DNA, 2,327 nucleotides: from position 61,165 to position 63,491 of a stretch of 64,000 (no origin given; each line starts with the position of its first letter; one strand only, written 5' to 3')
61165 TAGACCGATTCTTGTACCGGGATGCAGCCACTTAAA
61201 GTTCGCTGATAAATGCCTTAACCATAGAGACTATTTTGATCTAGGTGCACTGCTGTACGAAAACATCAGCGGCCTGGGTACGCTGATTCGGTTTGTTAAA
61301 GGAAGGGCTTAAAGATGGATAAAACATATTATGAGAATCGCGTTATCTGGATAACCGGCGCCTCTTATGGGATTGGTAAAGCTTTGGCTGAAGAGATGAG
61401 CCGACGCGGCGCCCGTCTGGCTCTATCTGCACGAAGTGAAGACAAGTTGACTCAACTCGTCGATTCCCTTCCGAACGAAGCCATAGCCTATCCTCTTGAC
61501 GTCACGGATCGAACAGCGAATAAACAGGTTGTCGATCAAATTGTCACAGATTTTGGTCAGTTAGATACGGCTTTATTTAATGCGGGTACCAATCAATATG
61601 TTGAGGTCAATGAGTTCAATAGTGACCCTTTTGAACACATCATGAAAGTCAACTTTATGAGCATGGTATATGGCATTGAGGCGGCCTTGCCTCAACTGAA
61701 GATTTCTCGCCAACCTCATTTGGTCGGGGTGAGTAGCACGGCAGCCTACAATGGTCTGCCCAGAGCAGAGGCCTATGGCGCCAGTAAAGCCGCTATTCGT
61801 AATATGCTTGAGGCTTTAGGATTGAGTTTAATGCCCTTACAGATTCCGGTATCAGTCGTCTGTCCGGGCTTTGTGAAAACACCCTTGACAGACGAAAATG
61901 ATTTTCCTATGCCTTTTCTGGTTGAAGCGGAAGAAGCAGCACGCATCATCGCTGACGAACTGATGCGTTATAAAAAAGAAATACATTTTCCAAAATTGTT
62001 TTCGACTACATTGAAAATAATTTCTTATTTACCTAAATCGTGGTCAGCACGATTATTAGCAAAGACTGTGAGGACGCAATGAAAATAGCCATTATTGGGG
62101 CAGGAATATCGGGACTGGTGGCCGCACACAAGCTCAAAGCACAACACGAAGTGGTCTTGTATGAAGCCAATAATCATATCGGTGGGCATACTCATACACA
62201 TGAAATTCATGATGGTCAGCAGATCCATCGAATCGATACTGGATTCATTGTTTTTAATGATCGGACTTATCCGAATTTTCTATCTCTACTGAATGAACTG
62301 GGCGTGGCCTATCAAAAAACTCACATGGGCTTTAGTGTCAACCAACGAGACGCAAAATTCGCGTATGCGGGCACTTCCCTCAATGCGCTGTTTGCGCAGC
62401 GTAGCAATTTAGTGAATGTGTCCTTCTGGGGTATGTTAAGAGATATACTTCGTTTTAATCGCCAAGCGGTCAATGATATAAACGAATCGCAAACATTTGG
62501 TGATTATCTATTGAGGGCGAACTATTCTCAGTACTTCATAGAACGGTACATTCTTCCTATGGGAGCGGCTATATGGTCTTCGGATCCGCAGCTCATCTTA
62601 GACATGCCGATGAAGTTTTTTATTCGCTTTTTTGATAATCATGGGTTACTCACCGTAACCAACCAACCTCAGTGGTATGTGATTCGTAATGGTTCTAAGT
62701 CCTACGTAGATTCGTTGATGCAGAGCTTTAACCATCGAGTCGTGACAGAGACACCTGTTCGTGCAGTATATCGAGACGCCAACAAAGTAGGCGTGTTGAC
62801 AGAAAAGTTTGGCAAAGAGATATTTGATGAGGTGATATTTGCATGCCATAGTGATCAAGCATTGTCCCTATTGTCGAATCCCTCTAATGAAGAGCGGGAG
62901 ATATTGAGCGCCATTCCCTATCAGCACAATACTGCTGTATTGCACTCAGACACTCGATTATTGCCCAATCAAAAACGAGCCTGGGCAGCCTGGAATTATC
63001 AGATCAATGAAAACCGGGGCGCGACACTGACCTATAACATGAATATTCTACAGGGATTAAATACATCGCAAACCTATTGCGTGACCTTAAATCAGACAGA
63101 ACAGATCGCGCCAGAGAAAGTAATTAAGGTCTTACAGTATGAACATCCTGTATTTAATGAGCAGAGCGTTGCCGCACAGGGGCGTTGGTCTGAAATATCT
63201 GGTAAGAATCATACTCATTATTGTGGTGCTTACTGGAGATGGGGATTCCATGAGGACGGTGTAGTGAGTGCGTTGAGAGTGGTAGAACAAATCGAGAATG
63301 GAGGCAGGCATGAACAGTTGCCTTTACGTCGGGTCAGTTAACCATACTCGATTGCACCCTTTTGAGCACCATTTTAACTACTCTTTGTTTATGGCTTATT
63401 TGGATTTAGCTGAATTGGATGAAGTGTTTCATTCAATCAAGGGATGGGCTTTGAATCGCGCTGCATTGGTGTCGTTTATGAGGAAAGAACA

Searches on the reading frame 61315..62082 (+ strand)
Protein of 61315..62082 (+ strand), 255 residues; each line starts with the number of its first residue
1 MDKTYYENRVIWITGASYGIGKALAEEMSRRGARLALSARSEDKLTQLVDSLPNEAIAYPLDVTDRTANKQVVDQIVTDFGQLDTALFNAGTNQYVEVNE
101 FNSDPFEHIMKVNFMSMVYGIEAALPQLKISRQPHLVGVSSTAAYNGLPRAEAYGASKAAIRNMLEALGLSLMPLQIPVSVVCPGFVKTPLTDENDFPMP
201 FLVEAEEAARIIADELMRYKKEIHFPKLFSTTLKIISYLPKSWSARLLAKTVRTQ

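Call 72: search_protein_families(library=ncbifam, proteins=[window:61315-62082:+], max_evalue=0.00001)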
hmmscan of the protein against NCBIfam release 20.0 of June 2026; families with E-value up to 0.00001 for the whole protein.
window:61315-62082:+ (255 aa): 213 families (the best 25 are shown)
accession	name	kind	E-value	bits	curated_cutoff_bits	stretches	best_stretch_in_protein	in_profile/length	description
NF005437.0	PRK07024.1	equivalog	1.8e-52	178.3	266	1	9-253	5-252/259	SDR family oxidoreductase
NF004765.0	PRK06101.1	equivalog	1.7e-49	168.2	406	1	10-252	3-239/241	SDR family oxidoreductase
NF004825.0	PRK06181.1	equivalog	1.4e-47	162.3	215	1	6-192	4-193/268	SDR family oxidoreductase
NF006099.0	PRK08251.1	equivalog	2.2e-40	138.5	253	1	8-247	4-249/250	SDR family oxidoreductase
NF005559.1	PRK07231.1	subfamily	1.1e-39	136.4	215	1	6-194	2-193/249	glucose 1-dehydrogenase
NF005495.0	PRK07109.1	subfamily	7.9e-39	133.8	264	1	5-194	5-199/334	SDR family oxidoreductase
NF004526.0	PRK05872.1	subfamily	4.3e-38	131.1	276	1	4-197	6-200/297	short-chain dehydrogenase/reductase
NF006114.0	PRK08263.1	subfamily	1.4e-37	129.5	290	1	8-192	3-187/280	short chain dehydrogenase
NF052558.1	MBtsdlDhBudC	equivalog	1.5e-37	129.6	270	1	6-195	1-190/250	meso-2,3-butanediol dehydrogenase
NF005594.0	PRK07326.1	equivalog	6.5e-37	127.3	271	1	7-216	5-216/237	SDR family oxidoreductase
NF005878.0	PRK07825.1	subfamily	7.3e-37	127.2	287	1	7-247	8-248/278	short chain dehydrogenase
NF006123.0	PRK08267.1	equivalog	2e-36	125.6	261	1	9-195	3-191/261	SDR family oxidoreductase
NF005881.0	PRK07832.1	equivalog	3.6e-36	124.8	296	1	3-193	4-199/287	SDR family oxidoreductase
NF004824.0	PRK06180.1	subfamily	2.2e-35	122.2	298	1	7-189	3-185/279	oxidoreductase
NF005806.0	PRK07666.1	equivalog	9.8e-35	120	286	1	7-197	6-199/239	3-ketoacyl-ACP reductase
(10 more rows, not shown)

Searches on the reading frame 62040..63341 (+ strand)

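Call 72: search_protein_families(library=ncbifam, proteins=[window:62040-63341:+], max_evalue=0.00001)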
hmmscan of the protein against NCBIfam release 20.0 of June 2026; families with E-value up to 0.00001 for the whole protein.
window:62040-63341:+ (433 aa): 15 families
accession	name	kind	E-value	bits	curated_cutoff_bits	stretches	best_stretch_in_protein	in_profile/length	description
NF005560.0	PRK07233.1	equivalog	1.2e-17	64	252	1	14-105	1-92/435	hypothetical protein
NF008841.0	PRK11883.1-1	equivalog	1.8e-13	50.2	517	1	13-94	3-83/453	protoporphyrinogen oxidase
TIGR03467.1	HpnE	equivalog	6.7e-12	45.4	283.05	1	16-284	1-274/430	hydroxysqualene dehydroxylase HpnE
TIGR00562.1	proto_IX_ox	equivalog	1.9e-09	36.7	97.85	1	14-185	3-171/470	protoporphyrinogen oxidase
TIGR00031.1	UDP-GALP_mutase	equivalog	3.3e-09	36.2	303.75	1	15-165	3-155/378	UDP-galactopyranose mutase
NF005547.0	PRK07208.1-3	equivalog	8.5e-08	31.4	380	1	13-114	4-105/465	hypothetical protein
TIGR00275.1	TIGR00275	subfamily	1e-07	31.2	183.8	0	16-48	1-34/401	aminoacetone oxidase family FAD-binding enzyme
TIGR02732.1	zeta_caro_desat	equivalog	1.3e-07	31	622.15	1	15-91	1-74/474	9,9'-di-cis-zeta-carotene desaturase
NF008845.0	PRK11883.1-5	equivalog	2.6e-07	29.3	560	0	13-69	4-66/468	protoporphyrinogen oxidase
TIGR02731.1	phytoene_desat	equivalog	5.5e-07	28.7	569.4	1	15-91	1-74/453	15-cis-phytoene desaturase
NF042421.1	hydcarot_desat_CrtD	equivalog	9.5e-07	27.6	500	1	15-114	3-96/487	1-hydroxycarotenoid 3,4-desaturase CrtD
NF053546.1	violacein_VioA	equivalog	1.4e-06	27.9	600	1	16-132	2-119/411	flavin-dependent violacein biosynthesis tryptophan-2 monooxygenase VioA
NF045637.1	carotdesatCrtDProt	equivalog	4.1e-06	25.6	580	1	16-119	1-98/485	1-hydroxycarotenoid 3,4-desaturase CrtD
NF041087.1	bile_acid_BaiCD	equivalog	5e-06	24.9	825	1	9-50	376-418/642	bile acid Fe-S flavoenzyme BaiCD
NF009410.0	PRK12771.1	subfamily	5.6e-06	25.2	516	1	13-50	138-176/566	NAD(P)-binding protein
